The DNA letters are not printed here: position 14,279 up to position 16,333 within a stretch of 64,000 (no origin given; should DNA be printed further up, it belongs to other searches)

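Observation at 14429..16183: CoaC flavoprotein fused to a CoaB-like middle domain and a C-terminal class II aldolase/adducin-like domain, next to a separate coaB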

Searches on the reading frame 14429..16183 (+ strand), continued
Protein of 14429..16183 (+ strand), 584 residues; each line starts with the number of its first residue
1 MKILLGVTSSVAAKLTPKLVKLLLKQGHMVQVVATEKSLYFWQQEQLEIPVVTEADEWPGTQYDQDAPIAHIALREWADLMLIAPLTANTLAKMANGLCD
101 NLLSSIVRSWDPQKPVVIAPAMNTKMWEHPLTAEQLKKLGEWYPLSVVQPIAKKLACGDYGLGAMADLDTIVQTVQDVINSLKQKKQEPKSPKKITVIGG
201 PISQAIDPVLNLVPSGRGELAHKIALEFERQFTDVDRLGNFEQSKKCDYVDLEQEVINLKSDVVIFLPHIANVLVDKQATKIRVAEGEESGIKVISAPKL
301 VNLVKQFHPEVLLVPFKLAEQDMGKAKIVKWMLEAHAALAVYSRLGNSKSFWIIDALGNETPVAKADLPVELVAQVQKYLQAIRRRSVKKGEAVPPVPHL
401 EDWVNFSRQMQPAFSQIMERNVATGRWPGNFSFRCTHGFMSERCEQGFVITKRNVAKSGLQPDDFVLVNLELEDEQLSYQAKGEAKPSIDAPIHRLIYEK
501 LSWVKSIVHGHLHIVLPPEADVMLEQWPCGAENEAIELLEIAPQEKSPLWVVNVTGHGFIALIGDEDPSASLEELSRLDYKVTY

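Call 12: find_encoding_contigs(protein=P0041, flank=8000, max_places=3)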
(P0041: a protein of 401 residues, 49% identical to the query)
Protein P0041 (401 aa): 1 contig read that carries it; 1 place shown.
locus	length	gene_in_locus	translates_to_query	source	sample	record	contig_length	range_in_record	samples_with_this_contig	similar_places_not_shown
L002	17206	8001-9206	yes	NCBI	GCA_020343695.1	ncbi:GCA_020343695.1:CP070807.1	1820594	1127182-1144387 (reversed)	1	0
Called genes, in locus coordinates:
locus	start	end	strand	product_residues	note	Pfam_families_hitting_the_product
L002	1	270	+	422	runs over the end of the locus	PF02310:B12-binding (weak), PF04055:Radical_SAM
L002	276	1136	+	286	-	PF07505:DUF5131 (weak), PF04055:Radical_SAM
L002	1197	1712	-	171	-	-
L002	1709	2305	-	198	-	-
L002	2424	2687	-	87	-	-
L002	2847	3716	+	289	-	PF00535:Glycos_transf_2, PF10111:Glyco_tranf_2_2, PF13641:Glyco_tranf_2_3, PF10111:Glyco_tranf_2_2 (weak)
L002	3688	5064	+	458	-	PF20903:SPL, PF04055:Radical_SAM (weak)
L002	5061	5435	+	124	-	PF01219:DAGK_prokar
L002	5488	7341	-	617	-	PF00515:TPR_1 (faint), PF07719:TPR_2 (faint), PF13174:TPR_6 (faint), PF13181:TPR_8 (faint), PF13428:TPR_14 (faint), PF13432:TPR_16 (faint), PF14559:TPR_19 (faint), PF08486:SpoIID, +1 more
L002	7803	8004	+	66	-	-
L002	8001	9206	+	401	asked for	PF00596:Aldolase_II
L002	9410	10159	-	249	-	PF01978:TrmB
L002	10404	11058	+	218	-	PF13433:Peripla_BP_5, PF13458:Peripla_BP_6, PF01094:ANF_receptor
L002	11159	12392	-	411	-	PF01522:Polysacc_deac_1, PF19190:BACON_2 (faint)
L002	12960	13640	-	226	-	-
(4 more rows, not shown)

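Call 13: find_encoding_contigs(protein=P0010, flank=8000, max_places=3)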
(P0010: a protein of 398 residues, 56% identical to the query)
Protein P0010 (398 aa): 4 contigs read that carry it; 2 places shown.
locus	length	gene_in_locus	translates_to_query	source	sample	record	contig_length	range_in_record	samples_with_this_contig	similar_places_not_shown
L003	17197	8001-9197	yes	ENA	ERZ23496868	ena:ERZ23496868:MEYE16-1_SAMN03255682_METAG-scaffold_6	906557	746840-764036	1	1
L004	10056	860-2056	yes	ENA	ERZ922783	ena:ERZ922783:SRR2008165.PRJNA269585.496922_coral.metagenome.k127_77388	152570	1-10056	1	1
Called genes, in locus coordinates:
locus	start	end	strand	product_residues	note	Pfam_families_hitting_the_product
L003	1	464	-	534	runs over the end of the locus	PF01935:DUF87, PF05872:HerA_C (faint), PF12846:AAA_10 (faint)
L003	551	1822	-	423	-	PF00145:DNA_methylase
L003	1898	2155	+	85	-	PF13443:HTH_26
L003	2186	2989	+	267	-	-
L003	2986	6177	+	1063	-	PF00270:DEAD, PF00271:Helicase_C (faint)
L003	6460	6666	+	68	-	-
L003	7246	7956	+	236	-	-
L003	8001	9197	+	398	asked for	PF00596:Aldolase_II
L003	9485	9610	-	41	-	-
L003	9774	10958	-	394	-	PF00108:Thiolase_N, PF00109:ketoacyl-synt (weak), PF02803:Thiolase_C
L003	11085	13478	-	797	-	PF02737:3HCDH_N, PF00725:3HCDH, PF00378:ECH_1, PF16113:ECH_2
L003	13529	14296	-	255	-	PF00106:adh_short, PF13561:adh_short_C2 (weak)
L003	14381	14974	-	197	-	PF01596:Methyltransf_3, PF01135:PCMT (weak), PF13578:Methyltransf_24, PF13649:Methyltransf_25 (weak)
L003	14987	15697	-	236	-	PF00106:adh_short, PF08659:KR, PF13460:NAD_binding_10 (faint), PF13561:adh_short_C2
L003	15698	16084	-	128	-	-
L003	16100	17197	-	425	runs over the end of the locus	PF02771:Acyl-CoA_dh_N (faint), PF02770:Acyl-CoA_dh_M, PF00441:Acyl-CoA_dh_1, PF08028:Acyl-CoA_dh_2 (weak)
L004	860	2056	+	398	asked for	PF00596:Aldolase_II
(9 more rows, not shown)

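Call 14: find_encoding_contigs(protein=P0034, flank=8000, max_places=3)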
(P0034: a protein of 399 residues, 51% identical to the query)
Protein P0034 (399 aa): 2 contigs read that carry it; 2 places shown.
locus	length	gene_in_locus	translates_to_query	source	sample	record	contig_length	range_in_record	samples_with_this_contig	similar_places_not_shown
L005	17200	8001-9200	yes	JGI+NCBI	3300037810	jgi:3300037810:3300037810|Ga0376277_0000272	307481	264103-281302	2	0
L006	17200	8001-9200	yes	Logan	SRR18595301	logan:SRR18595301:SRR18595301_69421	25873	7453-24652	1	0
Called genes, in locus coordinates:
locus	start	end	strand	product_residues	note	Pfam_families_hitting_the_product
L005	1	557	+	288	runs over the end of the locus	PF00483:NTP_transferase, PF12804:NTP_transf_3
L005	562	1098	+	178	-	PF00293:NUDIX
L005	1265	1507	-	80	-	-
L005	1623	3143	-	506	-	PF05362:Lon_C (weak), PF13541:ChlI, PF00493:MCM (faint), PF00158:Sigma54_activat (weak), PF01078:Mg_chelatase, PF07728:AAA_5, PF13335:Mg_chelatase_C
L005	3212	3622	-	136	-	PF01252:Peptidase_A8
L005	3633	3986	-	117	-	-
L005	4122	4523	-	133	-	PF13635:DUF4143 (weak), PF08378:NERD (faint), PF02021:UPF0102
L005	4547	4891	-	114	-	-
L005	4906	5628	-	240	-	PF20582:UPF0758_N, PF04002:RadC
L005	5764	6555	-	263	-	PF01978:TrmB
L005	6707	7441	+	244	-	PF04127:DFP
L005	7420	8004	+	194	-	PF02441:Flavoprotein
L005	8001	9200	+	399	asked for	PF00596:Aldolase_II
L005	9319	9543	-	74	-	-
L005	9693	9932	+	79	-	-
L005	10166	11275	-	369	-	-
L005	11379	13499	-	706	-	PF01138:RNase_PH, PF03725:RNase_PH_C, PF01138:RNase_PH, PF00013:KH_1, PF00575:S1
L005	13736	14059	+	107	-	PF00312:Ribosomal_S15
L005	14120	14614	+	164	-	PF01936:NYN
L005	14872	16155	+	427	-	PF21710:Spt6_S1 (faint), PF00575:S1 (weak), PF23459:S1_RRP5 (faint), PF00575:S1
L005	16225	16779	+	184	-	PF02224:Cytidylate_kin (faint), PF13189:Cytidylate_kin2, PF13207:AAA_17, PF13238:AAA_18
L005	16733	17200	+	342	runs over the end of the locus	PF01171:ATP_bind_3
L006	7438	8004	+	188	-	PF02441:Flavoprotein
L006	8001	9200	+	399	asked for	PF00596:Aldolase_II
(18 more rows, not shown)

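Call 15: find_encoding_contigs(protein=P0003, flank=8000, max_places=3)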
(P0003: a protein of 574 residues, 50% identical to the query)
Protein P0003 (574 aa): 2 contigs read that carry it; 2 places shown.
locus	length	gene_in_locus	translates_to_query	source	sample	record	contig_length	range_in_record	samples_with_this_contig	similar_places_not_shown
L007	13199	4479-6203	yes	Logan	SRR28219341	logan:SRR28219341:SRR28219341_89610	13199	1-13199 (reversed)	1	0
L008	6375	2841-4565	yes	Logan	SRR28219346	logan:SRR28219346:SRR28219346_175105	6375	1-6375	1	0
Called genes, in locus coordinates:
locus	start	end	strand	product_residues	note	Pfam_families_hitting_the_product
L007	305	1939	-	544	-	-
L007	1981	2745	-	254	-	PF01978:TrmB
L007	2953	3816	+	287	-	PF04909:Amidohydro_2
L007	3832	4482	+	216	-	PF04127:DFP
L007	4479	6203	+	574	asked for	PF02441:Flavoprotein, PF00596:Aldolase_II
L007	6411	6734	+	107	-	-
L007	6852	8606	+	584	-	PF00916:Sulfate_transp, PF01740:STAS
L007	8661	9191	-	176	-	-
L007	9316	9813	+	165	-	PF03449:GreA_GreB_N, PF01272:GreA_GreB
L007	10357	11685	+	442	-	-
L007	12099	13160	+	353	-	PF01926:MMR_HSR1, PF02421:FeoB_N, PF06071:YchF-GTPase_C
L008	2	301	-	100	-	?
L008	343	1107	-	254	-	PF01978:TrmB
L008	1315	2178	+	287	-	PF04909:Amidohydro_2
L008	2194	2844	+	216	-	PF04127:DFP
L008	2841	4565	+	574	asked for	PF02441:Flavoprotein, PF00596:Aldolase_II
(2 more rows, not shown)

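Call 16: find_encoding_contigs(protein=P0002, flank=10000, max_places=3)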
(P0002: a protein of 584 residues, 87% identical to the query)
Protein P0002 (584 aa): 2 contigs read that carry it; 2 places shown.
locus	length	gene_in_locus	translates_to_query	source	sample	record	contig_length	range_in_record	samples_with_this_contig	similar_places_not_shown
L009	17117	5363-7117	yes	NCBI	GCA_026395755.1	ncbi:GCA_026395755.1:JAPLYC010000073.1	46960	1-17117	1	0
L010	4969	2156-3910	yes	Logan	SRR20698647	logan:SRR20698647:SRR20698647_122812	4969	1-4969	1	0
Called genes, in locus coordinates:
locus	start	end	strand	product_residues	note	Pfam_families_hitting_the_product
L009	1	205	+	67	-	?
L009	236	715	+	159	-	PF17886:ArsA_HSP20 (faint), PF00011:HSP20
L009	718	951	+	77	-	PF11213:DUF3006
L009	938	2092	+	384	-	PF12229:PG_binding_4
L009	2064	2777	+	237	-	PF04294:VanW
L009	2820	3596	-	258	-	PF01978:TrmB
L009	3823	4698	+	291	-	PF04909:Amidohydro_2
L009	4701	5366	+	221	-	PF04127:DFP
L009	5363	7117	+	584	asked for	PF02441:Flavoprotein, PF00596:Aldolase_II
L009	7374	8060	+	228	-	-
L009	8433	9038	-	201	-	PF00574:CLP_protease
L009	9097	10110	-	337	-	PF01368:DHH, PF02272:DHHA1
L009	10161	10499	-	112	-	PF02033:RBFA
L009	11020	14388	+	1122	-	PF04563:RNA_pol_Rpb2_1, PF04561:RNA_pol_Rpb2_2, PF04565:RNA_pol_Rpb2_3, PF10385:RNA_pol_Rpb2_45, PF00562:RNA_pol_Rpb2_6, PF04560:RNA_pol_Rpb2_7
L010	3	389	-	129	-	?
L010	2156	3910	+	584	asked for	PF02441:Flavoprotein, PF00596:Aldolase_II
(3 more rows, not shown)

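Call 51: search_protein_families(library=ncbifam, proteins=[L009:4701-5363:+, L005:6707-7438:+, L005:7420-8001:+], max_evalue=0.00001)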
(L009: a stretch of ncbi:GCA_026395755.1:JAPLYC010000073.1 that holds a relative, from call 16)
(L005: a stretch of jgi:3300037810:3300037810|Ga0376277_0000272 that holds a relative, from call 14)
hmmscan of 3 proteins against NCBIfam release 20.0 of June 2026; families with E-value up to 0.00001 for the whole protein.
L009:4701-5363:+ (221 aa): 4 families
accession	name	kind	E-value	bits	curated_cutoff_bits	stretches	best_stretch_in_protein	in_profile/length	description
NF005231.0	PRK06732.1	equivalog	5.7e-36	124.4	265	1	4-219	2-223/229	phosphopantothenate--cysteine ligase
TIGR02114.1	coaB_strep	equivalog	2.4e-32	112.5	217.2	1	4-219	2-223/228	phosphopantothenate--cysteine ligase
TIGR00521.1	coaBC_dfp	equivalog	8.3e-27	94.2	219.7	1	2-191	186-354/392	bifunctional phosphopantothenoylcysteine decarboxylase/phosphopantothenate--cysteine ligase CoaBC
NF007199.0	PRK09620.1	equivalog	3.6e-20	72.3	248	1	2-215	3-214/229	hypothetical protein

L005:6707-7438:+ (244 aa): 4 families
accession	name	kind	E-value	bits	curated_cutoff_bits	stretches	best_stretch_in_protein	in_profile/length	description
NF005231.0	PRK06732.1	equivalog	4.4e-34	118.3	265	1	27-212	1-191/229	phosphopantothenate--cysteine ligase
TIGR02114.1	coaB_strep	equivalog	1.3e-28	100.3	217.2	1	27-210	1-189/228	phosphopantothenate--cysteine ligase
TIGR00521.1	coaBC_dfp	equivalog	2.9e-25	89.1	219.7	1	26-211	186-352/392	bifunctional phosphopantothenoylcysteine decarboxylase/phosphopantothenate--cysteine ligase CoaBC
NF007199.0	PRK09620.1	equivalog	2.3e-22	79.5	248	1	27-211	4-184/229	hypothetical protein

L005:7420-8001:+ (194 aa): 4 families
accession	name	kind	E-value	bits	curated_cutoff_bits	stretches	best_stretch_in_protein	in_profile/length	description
TIGR00521.1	coaBC_dfp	equivalog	5.2e-40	137.7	219.7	1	6-188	2-180/392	bifunctional phosphopantothenoylcysteine decarboxylase/phosphopantothenate--cysteine ligase CoaBC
TIGR02113.1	coaC_strep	equivalog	5.8e-36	124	261.4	1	8-185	1-176/177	phosphopantothenoylcysteine decarboxylase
NF004685.0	PRK06029.1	subfamily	6.3e-07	29.7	188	0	88-112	82-106/187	UbiX family flavin prenyltransferase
TIGR02699.1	archaeo_AfpA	hypoth_equivalog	5.1e-06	26.2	192.45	0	86-114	80-109/174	archaeoflavoprotein AfpA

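Call 66: find_encoding_contigs(protein=P0054, flank=6000, max_places=2)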
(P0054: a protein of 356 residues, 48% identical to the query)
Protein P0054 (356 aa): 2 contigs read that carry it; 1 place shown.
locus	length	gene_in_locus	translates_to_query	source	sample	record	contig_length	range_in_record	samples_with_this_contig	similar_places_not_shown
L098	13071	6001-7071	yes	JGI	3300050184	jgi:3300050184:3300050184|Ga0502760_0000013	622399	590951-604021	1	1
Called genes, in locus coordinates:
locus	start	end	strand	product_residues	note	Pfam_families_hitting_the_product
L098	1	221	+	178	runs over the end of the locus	PF13671:AAA_33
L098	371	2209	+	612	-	PF09084:NMT1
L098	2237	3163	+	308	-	PF00092:VWA, PF13519:VWA_2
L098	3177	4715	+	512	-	PF00691:OmpA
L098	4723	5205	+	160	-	-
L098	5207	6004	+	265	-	PF04127:DFP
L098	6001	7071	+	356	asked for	PF02441:Flavoprotein, PF01551:Peptidase_M23 (weak)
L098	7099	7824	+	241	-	-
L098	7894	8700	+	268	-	-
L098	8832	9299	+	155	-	-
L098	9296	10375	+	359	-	-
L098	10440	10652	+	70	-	-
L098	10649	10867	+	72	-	-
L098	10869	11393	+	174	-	-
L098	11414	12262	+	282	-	PF00528:BPD_transp_1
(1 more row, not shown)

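Call 67: find_encoding_contigs(protein=P0049, flank=6000, max_places=2)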
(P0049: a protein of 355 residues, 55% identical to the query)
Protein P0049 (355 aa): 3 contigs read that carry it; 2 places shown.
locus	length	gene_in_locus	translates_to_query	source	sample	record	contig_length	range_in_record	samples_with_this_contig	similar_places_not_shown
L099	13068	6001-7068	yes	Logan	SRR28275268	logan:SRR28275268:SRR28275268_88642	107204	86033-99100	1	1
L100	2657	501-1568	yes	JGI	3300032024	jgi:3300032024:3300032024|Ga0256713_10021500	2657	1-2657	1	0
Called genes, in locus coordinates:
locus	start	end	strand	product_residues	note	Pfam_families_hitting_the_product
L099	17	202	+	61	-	-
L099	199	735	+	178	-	PF13671:AAA_33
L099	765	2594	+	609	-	PF09084:NMT1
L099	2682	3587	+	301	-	PF00092:VWA, PF13519:VWA_2, PF13768:VWA_3 (weak)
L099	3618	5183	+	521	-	PF00691:OmpA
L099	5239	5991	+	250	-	PF04127:DFP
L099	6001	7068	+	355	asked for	PF02441:Flavoprotein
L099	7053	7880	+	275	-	-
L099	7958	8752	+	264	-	-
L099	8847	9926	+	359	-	PF09084:NMT1 (weak)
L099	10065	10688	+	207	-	-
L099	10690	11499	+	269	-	PF00528:BPD_transp_1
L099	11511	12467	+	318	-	PF00005:ABC_tran, PF02463:SMC_N (faint), PF13304:AAA_21 (faint)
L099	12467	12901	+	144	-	-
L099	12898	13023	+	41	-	-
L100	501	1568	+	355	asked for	PF02441:Flavoprotein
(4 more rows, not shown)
